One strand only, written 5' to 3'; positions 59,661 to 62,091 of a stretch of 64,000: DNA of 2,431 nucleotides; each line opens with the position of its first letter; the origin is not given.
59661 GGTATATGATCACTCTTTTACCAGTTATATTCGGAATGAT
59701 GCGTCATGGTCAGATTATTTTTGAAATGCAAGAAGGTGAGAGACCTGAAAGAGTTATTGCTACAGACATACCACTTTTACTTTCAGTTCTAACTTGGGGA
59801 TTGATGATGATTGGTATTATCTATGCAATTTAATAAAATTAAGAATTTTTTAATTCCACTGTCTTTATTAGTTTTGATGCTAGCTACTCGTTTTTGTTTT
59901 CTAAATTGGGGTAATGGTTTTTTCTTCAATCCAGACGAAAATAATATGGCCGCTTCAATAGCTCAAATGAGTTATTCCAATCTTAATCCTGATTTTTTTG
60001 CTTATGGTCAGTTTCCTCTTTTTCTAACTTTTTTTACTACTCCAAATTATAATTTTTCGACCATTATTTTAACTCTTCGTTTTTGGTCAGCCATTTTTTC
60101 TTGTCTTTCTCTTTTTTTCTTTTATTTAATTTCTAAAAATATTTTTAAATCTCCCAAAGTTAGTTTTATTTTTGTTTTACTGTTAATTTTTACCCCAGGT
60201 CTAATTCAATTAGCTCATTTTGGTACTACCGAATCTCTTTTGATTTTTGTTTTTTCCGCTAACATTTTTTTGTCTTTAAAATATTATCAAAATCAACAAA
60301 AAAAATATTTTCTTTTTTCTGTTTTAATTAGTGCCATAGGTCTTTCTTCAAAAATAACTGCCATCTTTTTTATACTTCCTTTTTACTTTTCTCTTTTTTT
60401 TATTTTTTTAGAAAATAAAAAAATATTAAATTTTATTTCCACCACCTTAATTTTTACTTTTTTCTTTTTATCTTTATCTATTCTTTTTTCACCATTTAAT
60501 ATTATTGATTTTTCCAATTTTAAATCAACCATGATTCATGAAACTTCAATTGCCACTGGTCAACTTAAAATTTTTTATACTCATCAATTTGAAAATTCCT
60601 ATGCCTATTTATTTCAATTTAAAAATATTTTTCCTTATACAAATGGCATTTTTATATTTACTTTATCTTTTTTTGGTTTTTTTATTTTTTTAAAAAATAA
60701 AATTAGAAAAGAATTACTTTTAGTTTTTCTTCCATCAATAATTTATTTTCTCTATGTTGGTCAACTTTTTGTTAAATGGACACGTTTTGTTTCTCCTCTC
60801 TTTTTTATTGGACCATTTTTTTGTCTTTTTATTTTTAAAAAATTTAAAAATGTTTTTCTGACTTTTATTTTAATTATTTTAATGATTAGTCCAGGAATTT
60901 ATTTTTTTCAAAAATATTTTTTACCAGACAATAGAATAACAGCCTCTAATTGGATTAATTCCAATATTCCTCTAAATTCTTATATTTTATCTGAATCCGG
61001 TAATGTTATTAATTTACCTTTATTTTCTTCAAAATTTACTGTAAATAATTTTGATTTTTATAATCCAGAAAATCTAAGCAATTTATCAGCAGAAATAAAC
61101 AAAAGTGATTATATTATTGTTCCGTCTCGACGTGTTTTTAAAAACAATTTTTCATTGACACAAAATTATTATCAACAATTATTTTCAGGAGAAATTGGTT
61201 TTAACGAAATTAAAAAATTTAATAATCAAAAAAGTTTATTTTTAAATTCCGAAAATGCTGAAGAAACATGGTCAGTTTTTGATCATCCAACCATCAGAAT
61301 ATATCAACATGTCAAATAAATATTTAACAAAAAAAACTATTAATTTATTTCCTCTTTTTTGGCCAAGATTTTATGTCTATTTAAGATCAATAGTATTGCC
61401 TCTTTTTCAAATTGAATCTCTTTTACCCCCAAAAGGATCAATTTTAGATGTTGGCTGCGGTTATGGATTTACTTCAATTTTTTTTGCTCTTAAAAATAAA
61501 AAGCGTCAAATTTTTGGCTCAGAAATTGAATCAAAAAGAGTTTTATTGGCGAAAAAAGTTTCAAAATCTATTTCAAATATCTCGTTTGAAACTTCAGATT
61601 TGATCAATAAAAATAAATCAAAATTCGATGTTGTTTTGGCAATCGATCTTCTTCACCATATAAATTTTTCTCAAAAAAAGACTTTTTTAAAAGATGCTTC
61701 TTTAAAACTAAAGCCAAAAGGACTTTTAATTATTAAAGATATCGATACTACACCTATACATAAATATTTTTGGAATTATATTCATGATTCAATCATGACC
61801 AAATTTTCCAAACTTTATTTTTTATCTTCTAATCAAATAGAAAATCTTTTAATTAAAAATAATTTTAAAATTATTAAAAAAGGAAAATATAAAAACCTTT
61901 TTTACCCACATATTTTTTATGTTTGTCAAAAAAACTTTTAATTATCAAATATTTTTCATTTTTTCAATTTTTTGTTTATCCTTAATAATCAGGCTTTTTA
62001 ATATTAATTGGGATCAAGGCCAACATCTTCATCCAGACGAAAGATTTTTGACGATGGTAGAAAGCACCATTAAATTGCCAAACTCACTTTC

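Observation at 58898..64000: UbiA DPPR-synthase-like prenyltransferase, two GT-C glycosyltransferases, methyltransferase and PAP2 phosphatase cluster: polyprenyl-phosphate-pentose glycan pathway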

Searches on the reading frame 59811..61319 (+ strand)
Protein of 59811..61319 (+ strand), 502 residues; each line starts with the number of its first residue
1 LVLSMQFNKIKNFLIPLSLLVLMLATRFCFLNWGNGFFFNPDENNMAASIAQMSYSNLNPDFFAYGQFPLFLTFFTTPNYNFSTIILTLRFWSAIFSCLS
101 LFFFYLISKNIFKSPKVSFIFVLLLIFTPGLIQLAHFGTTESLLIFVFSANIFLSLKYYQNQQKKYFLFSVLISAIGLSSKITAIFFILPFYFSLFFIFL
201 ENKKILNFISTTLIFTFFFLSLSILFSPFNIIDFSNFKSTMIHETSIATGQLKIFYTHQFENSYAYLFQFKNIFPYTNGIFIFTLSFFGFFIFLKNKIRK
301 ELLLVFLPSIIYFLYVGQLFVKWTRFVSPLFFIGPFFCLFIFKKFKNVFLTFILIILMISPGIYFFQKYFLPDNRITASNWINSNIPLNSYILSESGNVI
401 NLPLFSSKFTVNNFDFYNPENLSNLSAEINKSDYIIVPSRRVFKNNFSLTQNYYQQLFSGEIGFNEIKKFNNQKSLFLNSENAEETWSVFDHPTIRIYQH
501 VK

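Call 7: search_protein_families(library=pfam, proteins=[window:59811-61319:+], max_evalue=0.01)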
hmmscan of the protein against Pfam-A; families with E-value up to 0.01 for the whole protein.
window:59811-61319:+ (502 aa): 2 families
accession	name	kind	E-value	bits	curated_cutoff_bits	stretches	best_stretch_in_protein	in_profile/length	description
PF13231.12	PMT_2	-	1.1e-10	42.4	26.1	1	87-218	22-150/160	Dolichyl-phosphate-mannose-protein mannosyltransferase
PF02366.24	PMT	-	9e-09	35.7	22.7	1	65-212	59-212/245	Dolichyl-phosphate-mannose-protein mannosyltransferase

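Call 8: search_protein_families(library=ncbifam, proteins=[window:59811-61319:+], max_evalue=0.01)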
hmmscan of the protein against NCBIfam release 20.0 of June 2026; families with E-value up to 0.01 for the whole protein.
window:59811-61319:+ (502 aa): 0 families

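Call 34: search_solved_structures(query=window:59811-61319:+, max_evalue=1)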
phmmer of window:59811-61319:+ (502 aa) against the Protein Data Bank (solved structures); distinct sequences matched with E-value up to 1: 0.

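Call 43: search_solved_structures(query=A2, max_evalue=10)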
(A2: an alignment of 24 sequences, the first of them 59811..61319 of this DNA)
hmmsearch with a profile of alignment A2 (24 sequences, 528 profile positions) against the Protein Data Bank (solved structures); distinct sequences matched with E-value up to 10: 2.
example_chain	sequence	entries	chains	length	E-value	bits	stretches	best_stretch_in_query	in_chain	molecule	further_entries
6p25_B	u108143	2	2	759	1.5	10.5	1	87-231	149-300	Dolichyl-phosphate-mannose--protein mannosyltransferase 2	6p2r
6obm_A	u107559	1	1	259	1.6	10.4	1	31-62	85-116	Ricin A chain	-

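Call 46: find_homologous_proteins(query=window:59811-61319:+, max_evalue=0.00001)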
Query window:59811-61319:+ (502 aa): 884 proteins with E <= 0.00001 among 8000 candidates; the best 120 are listed.
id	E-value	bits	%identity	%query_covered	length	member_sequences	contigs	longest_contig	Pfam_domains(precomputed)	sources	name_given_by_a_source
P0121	0.0e+0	1057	100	99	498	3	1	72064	PF02366.25,PF13231.13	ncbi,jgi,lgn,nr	ncbi:MAG: glycosyltransferase family 39 protein [Candidatus Shapirobacteria bacterium]|jgi:hypotheti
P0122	3.1e-260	882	83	99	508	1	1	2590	PF02366.25,PF13231.13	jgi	jgi:hypothetical protein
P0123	5.5e-237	805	77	95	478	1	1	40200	PF02366.25,PF13231.13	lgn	-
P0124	5.6e-232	789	75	99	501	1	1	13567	PF02366.25,PF13231.13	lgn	-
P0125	3.8e-228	776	72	99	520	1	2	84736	PF02366.25,PF13231.13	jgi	jgi:Dolichyl-phosphate-mannose-protein mannosyltransferase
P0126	4.3e-223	760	72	99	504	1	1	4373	PF02366.25,PF13231.13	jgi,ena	-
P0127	8.4e-221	752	71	99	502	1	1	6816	PF02366.25,PF13231.13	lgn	-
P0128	1.8e-218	744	70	99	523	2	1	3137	PF02366.25,PF13231.13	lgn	-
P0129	3.7e-218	743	69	99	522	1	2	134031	PF02366.25,PF13231.13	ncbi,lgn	-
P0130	2.5e-217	741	69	99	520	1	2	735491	PF02366.25,PF13231.13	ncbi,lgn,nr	ncbi:MAG: glycosyltransferase family 39 protein [Candidatus Shapirobacteria bacterium]|nr:glycosyltr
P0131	4.5e-217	740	70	99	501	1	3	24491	PF02366.25,PF13231.13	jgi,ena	-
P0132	5.5e-217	740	71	99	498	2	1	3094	PF02366.25,PF13231.13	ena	-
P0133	5.2e-215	733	69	99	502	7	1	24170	PF02366.25,PF13231.13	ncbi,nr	ncbi:MAG: glycosyltransferase family 39 protein [Candidatus Shapirobacteria bacterium]|nr:glycosyltr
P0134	8.6e-215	732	69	99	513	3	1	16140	PF02366.25,PF13231.13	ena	-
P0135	8.7e-214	729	69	99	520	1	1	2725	PF02366.25,PF13231.13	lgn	-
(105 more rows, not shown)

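Call 55: predict_structure(alignment_id=A4)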
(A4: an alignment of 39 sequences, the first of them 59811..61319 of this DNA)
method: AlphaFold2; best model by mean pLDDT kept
length: 502 residues; sequences in the alignment: 39
mean_pLDDT: 85.3   pTM: 0.87
mean pLDDT of the five models: 85.3, 84.0, 83.0, 82.5, 81.9
residues with pLDDT >= 90: 247; 70-90: 189; 50-70: 50; < 50: 16
segments of 3 or more residues with pLDDT < 50: 1-7, 397-400, 485-489
pLDDT, mean of each block of 10 residues (from residue 1): 48 88 93 76 86 92 85 94 93 97 97 94 95 86 95 98 97 96 92 97 95 97 92 87 81 70 81 84 95 89 95 85 73 96 92 96 83 82 87 65 63 76 87 82 59 85 91 61 52 81 78
secondary structure, 60 per line:
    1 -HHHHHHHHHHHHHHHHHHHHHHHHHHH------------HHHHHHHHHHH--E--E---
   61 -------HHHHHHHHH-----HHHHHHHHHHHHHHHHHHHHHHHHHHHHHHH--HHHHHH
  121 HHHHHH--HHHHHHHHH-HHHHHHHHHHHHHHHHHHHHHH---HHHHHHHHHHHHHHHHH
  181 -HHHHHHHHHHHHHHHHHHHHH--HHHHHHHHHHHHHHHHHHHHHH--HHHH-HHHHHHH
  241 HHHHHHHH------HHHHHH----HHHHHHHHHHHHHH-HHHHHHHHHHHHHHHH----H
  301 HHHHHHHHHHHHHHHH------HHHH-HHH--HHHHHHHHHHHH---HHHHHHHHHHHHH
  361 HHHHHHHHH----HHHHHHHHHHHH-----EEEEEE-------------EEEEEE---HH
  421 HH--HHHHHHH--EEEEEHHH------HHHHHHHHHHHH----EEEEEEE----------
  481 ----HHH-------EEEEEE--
elements in order: H2-28 H41-51 H68-76 H82-112 H115-126 H129-137 H139-160 H164-180 H182-202 H205-226 H229-232 H234-248 H255-260 H265-278 H280-295 H300-316 H323-326 H333-344 H348-369 H374-385 E391-396 E410-415 H419-422 H425-431 E434-438 H448-459 E464-470 E495-500

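Call 99: search_protein_representatives(alignment_id=A4)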
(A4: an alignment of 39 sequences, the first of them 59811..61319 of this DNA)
Query: 39 sequences, 511 profile positions. Proteins with E-value up to 0.001 (for the whole library): 7585; up to 1e-10: 3322; up to 1e-30: 1143. The best 150 are listed.
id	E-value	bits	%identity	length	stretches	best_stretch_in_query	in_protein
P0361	1.0e-197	674.4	-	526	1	7-510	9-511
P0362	1.7e-185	634.1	-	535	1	3-509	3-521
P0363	2.9e-184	630.0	-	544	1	1-509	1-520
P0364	1.8e-178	610.9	-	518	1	2-510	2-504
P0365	8.7e-176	602.1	-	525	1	8-510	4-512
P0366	2.6e-171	587.3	-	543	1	7-510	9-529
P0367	4.0e-171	586.7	-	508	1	9-508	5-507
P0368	4.1e-158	543.8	-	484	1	9-508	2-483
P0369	1.3e-154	532.2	-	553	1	1-509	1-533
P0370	2.8e-154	531.1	-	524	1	10-510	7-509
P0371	5.0e-154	530.3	-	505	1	1-508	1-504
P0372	8.6e-153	526.2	-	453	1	3-508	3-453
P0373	3.2e-149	514.4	-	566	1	2-509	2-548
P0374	1.1e-148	512.6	-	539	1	1-509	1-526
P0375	1.0e-146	506.1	-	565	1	11-510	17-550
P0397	2.7e-126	438.8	-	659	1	10-509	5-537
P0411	8.2e-119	414.1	-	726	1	4-509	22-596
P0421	9.4e-117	407.3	-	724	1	12-509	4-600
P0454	8.4e-108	377.8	-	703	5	157-510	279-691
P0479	5.1e-102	358.7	-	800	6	116-294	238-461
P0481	8.1e-102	358.0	-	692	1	5-510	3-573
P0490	2.7e-100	353.0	-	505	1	10-509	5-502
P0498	3.4e-99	349.4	-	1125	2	8-510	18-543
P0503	1.8e-97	343.7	-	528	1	8-509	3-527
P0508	7.8e-97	341.6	-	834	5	37-298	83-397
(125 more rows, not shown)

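Call 100: list_cluster_members(proteins=[P0397, P0411, P0421, P0454, P0479, P0481, P0498, P0508, P0490, P0503])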
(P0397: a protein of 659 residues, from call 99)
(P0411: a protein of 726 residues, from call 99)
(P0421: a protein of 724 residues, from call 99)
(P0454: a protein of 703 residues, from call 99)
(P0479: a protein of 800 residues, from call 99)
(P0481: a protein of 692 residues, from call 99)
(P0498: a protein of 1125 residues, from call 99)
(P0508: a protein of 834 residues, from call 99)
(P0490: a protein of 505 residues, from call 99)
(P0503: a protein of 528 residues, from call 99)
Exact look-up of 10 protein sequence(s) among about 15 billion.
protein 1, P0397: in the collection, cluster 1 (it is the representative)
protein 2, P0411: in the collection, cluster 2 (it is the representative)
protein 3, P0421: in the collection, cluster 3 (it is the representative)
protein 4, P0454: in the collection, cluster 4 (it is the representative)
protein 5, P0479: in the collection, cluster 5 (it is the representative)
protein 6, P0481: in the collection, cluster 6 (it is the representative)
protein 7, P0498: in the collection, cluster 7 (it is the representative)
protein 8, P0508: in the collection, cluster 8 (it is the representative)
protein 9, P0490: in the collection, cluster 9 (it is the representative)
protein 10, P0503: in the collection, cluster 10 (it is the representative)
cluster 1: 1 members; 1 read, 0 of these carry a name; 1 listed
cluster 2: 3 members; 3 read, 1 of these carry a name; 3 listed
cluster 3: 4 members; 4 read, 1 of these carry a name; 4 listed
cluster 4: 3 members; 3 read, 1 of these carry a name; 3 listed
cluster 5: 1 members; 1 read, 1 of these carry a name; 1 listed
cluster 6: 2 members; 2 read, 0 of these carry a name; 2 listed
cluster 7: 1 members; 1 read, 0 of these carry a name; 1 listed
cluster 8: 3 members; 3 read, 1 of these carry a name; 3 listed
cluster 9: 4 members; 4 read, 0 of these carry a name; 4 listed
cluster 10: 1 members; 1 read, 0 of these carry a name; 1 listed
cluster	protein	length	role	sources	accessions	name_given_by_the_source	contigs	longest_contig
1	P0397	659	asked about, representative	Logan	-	-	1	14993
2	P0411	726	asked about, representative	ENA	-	-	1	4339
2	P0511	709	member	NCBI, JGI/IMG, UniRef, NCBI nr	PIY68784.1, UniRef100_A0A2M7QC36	hypothetical protein COY90_04115 [Candidatus Roizmanbacteria bacterium ... | Glycosyltransferase RgtA/B/C/D-like domain-containing protein n=1 Tax=Candidatus ... | MAG: hypothetical protein COY90_04115 [Candidatus Roizmanbacteria bacterium ...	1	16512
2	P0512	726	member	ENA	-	-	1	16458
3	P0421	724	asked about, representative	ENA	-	-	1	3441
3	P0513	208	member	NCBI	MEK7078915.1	MAG: hypothetical protein AAB929_02495, partial [Patescibacteria group bacterium]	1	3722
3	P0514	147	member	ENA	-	-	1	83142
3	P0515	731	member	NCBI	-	-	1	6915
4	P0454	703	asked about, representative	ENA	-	-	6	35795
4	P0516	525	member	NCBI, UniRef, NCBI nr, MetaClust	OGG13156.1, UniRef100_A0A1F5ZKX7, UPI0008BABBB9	hypothetical protein A3D77_00310 [Candidatus Gottesmanbacteria bacterium ... | Glycosyltransferase RgtA/B/C/D-like domain-containing protein n=1 Tax=Candidatus ... | MAG: hypothetical protein A3D77_00310 [Candidatus Gottesmanbacteria bacterium ...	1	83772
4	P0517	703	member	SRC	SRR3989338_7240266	-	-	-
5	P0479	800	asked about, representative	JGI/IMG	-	hypothetical protein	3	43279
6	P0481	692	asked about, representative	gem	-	-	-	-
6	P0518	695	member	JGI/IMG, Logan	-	-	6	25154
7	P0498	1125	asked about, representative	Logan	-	-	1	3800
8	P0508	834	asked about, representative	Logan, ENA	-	-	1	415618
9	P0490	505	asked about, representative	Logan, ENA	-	-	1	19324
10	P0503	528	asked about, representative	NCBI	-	-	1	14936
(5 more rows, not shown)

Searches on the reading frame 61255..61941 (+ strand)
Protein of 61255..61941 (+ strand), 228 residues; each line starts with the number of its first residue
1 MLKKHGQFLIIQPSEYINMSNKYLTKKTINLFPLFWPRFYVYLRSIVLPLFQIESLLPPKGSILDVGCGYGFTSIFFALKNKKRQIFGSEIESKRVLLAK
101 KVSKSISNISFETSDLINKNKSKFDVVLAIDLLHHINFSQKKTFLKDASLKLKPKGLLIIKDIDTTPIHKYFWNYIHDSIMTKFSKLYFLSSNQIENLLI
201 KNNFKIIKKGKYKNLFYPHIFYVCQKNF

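Call 7: search_protein_families(library=pfam, proteins=[window:61255-61941:+], max_evalue=0.01)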
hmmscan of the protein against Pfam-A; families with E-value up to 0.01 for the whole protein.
window:61255-61941:+ (228 aa): 16 families
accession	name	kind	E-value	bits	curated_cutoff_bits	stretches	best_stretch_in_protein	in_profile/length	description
PF13847.12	Methyltransf_31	-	8.1e-15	55.2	27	1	62-168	6-114/145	Methyltransferase domain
PF13489.12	Methyltransf_23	-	4.8e-13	49.6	27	1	45-208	11-163/164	Methyltransferase domain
PF08242.18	Methyltransf_12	-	6.6e-12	46.5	30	1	64-158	1-98/98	Methyltransferase domain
PF13649.12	Methyltransf_25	-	1.8e-11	45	27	1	63-156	1-97/97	Methyltransferase domain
PF08241.18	Methyltransf_11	-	1.5e-09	38.8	21.2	1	64-160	1-95/95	Methyltransferase domain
PF05175.20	MTS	-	3.2e-09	37.1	23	1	59-160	31-138/170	Methyltransferase small domain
PF02353.26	CMAS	-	1.7e-07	31.3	27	1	61-209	64-215/273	Mycolic acid cyclopropane synthetase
PF07021.18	MetW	-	4.3e-05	23.7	21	1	52-134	6-86/193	Methionine biosynthesis protein MetW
PF05219.18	DREV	-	5.5e-05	22.8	26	1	62-224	97-245/265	DREV methyltransferase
PF01739.24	CheR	-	6.1e-05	23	27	1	103-161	113-174/195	CheR methyltransferase, SAM binding domain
PF06080.18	DUF938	-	0.00021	21.6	27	1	54-160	19-137/202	Protein of unknown function (DUF938)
PF06325.19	PrmA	-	0.00098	19.1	22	1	48-160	150-258/296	Ribosomal protein L11 methyltransferase (PrmA)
PF02390.23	Methyltransf_4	-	0.0026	17.7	24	0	62-111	4-55/173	Putative methyltransferase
PF20922.3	Anamorsin_N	-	0.0038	17.4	27.1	1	100-163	26-90/163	Anamorsin, N-terminal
PF12847.13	Methyltransf_18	-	0.0047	17.4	27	0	52-115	7-73/151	Methyltransferase domain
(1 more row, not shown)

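Call 8: search_protein_families(library=ncbifam, proteins=[window:61255-61941:+], max_evalue=0.01)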
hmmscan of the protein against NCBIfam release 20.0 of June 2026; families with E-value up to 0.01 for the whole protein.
window:61255-61941:+ (228 aa): 30 families (the best 25 are shown)
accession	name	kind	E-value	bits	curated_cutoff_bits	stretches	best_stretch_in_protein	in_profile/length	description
TIGR01983.1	UbiG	equivalog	1.1e-11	44.5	102.95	1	60-170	50-161/228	bifunctional 2-polyprenyl-6-hydroxyphenol methylase/3-demethylubiquinol 3-O-methyltransferase UbiG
TIGR02021.1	BchM-ChlM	equivalog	6.4e-11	42.1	158.9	1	60-217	54-211/218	magnesium protoporphyrin IX methyltransferase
NF008686.0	PRK11705.1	equivalog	6.6e-10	38.6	400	1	58-170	166-275/383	cyclopropane fatty acyl phospholipid synthase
NF011529.0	PRK14968.1-3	equivalog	2.6e-09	36.8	162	1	60-128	35-103/198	putative methyltransferase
NF043040.1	corrin_prot_MT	hypoth_equivalog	1.7e-07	30.9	180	1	59-163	41-150/216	corrinoid protein-associated methyltransferase CpaM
NF004851.0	PRK06202.1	equivalog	5.7e-07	29.2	243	1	61-166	62-170/237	hypothetical protein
NF041536.1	ArsM_DUF2284_UU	exception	1.2e-06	27.1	575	1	62-162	79-182/459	arsenite methyltransferase/DUF2284 domain selenoprotein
TIGR02072.1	BioC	equivalog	1.3e-06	28.4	184.95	1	61-207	36-174/244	malonyl-ACP O-methyltransferase BioC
NF045667.1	MTase_DVU1556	equivalog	2.7e-06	27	155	1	57-166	20-125/213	DVU_1556 family methyltransferase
NF053839.1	CPFASynBruc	equivalog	2.8e-06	26.6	600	1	59-171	174-287/410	cyclopropane fatty acid synthase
NF040703.1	cyclopro_CfaB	exception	1.4e-05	24.1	650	1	59-163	159-266/393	C17 cyclopropane fatty acid synthase CfaB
TIGR00537.1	hemK_rel_arch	hypoth_equivalog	1.5e-05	24.8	87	1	62-129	22-88/179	HemK2/MTQ2 family protein methyltransferase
TIGR02081.1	metW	equivalog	2.4e-05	24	189.5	1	52-136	6-88/194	methionine biosynthesis protein MetW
TIGR04345.1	ovoA_Cterm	equivalog_domain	3.5e-05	23.5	170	1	100-162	107-171/242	putative 4-mercaptohistidine N1-methyltransferase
NF041537.1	ArsM_AhpD_UU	exception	5e-05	22.2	510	1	61-163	78-183/345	arsenite methyltransferase/AhpD domain selenoprotein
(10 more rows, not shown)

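Call 102: search_solved_structures(query=window:61309-61941:+, max_evalue=0.001)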
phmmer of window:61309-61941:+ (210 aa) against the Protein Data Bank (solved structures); distinct sequences matched with E-value up to 0.001: 21.
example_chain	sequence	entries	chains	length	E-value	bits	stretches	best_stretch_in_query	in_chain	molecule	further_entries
4iv8_A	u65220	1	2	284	6.5e-11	45.8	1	11-152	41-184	Phosphoethanolamine N-methyltransferase,putative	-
4mwz_A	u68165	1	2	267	2.4e-09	40.7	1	37-152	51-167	Phosphoethanolamine N-methyltransferase, putative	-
4iv0_A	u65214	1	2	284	2.8e-09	40.5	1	37-152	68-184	Phosphoethanolamine N-methyltransferase, putative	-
8rdl_A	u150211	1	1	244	4.1e-07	33.4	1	43-142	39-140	ToxA protein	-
3uj6_A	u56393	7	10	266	4.5e-06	30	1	39-189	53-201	Phosphoethanolamine N-methyltransferase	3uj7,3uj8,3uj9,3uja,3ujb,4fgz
3ujd_A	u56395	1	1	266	4.7e-06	29.9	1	39-189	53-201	Phosphoethanolamine N-methyltransferase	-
5doo_A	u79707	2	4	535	7.7e-06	29.2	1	21-149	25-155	protein lysine methyltransferase 2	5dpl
5wp4_A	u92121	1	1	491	1.6e-05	28.2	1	39-149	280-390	Phosphoethanolamine N-methyltransferase 1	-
5wp5_A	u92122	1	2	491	2.3e-05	27.7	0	39-145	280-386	Phosphomethylethanolamine N-methyltransferase 2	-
1ve3_A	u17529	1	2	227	2.6e-05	27.5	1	37-145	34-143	hypothetical protein PH0226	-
4r6w_A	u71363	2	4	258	4.9e-05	26.6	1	39-189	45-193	Phosphoethanolamine N-methyltransferase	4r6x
3mgg_A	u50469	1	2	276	6.1e-05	26.3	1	32-144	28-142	Methyltransferase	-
3ujc_A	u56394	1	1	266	0.00011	25.5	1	39-189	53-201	Phosphoethanolamine N-methyltransferase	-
5jdy_A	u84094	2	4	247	0.00016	24.9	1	44-146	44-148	Methyl transferase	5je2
5jdz_A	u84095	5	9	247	0.00016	24.9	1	44-146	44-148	Methyl transferase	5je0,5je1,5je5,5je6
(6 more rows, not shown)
